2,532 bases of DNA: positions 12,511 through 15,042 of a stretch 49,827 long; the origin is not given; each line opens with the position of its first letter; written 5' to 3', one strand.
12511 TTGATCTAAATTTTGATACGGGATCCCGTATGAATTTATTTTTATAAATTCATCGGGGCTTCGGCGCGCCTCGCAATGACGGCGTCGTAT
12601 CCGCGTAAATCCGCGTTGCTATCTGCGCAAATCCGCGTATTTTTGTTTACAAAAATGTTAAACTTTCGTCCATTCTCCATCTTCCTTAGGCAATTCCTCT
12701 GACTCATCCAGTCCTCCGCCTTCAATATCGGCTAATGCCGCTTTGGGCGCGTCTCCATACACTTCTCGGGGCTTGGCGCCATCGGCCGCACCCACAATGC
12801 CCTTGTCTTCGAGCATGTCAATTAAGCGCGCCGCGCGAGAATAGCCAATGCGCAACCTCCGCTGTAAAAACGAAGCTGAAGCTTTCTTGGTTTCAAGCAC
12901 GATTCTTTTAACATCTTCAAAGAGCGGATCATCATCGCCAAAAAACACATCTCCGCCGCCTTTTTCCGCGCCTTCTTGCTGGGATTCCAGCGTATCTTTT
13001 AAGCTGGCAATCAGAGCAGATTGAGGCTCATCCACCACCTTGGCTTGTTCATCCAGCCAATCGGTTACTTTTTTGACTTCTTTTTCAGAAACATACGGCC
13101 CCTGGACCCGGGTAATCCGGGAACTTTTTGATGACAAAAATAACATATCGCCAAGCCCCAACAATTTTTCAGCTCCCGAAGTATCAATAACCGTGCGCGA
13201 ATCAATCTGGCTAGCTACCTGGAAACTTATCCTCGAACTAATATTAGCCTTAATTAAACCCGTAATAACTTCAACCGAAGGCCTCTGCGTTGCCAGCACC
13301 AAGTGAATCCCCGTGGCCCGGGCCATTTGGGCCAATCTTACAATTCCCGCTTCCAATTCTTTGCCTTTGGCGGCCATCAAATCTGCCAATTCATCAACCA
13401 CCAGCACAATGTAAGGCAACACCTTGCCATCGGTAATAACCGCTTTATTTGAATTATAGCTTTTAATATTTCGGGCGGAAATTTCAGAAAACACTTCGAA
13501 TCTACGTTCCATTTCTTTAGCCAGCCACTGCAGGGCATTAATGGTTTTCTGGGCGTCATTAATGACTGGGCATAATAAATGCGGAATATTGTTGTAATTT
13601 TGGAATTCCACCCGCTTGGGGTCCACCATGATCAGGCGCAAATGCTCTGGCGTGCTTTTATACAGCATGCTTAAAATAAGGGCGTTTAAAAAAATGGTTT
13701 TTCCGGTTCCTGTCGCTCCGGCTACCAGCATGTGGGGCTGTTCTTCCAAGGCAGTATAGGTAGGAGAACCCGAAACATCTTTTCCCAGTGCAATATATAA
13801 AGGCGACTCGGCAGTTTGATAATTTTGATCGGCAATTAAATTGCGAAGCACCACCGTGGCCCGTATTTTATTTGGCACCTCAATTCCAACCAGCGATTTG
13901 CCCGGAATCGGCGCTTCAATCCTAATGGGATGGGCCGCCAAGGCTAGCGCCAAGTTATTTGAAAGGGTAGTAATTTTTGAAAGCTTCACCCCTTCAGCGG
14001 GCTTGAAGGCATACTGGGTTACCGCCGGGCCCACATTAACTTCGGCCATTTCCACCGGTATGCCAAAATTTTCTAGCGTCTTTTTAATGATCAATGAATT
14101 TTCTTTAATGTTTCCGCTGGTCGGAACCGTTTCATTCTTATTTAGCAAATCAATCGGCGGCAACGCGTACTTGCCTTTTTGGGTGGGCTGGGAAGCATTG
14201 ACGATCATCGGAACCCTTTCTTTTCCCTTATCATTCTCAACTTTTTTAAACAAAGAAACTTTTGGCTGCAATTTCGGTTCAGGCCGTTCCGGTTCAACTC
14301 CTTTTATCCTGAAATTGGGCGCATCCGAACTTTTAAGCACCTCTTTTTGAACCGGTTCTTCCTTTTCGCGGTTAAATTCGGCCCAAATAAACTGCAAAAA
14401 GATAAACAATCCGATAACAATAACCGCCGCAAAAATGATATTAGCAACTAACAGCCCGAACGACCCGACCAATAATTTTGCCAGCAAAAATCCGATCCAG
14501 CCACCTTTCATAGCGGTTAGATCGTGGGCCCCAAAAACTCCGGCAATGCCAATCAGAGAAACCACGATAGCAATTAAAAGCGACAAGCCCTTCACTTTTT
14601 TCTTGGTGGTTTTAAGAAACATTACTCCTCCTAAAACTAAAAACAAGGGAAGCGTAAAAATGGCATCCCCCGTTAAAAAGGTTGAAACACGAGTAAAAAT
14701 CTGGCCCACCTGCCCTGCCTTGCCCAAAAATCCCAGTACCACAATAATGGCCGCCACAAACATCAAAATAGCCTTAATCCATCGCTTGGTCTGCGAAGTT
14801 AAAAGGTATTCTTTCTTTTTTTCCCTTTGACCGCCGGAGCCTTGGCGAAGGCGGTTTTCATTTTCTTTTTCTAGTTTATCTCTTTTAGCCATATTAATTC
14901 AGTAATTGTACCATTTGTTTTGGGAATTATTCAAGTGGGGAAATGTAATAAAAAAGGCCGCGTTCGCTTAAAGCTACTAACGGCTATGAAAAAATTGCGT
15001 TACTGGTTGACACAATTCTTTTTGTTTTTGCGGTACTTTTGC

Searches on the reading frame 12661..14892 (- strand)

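Call 71: search_protein_families(library=pfam, proteins=[window:12661-14892:-], max_evalue=0.0001)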
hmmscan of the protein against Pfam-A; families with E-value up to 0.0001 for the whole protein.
window:12661-14892:- (744 aa): 4 families
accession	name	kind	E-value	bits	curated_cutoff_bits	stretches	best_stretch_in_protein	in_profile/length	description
PF01580.24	FtsK_SpoIIIE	-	8.4e-60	202.4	24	1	349-540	2-221/221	FtsK/SpoIIIE family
PF17854.6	FtsK_alpha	-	1.7e-30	105.6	22.9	1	244-341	1-101/101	FtsK alpha domain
PF09397.16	FtsK_gamma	-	1.3e-27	95.8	30.6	1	653-712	2-61/63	Ftsk gamma domain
PF13491.11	FtsK_4TM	-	1.2e-05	25.5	23.1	1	59-173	47-166/171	4TM region of DNA translocase FtsK/SpoIIIE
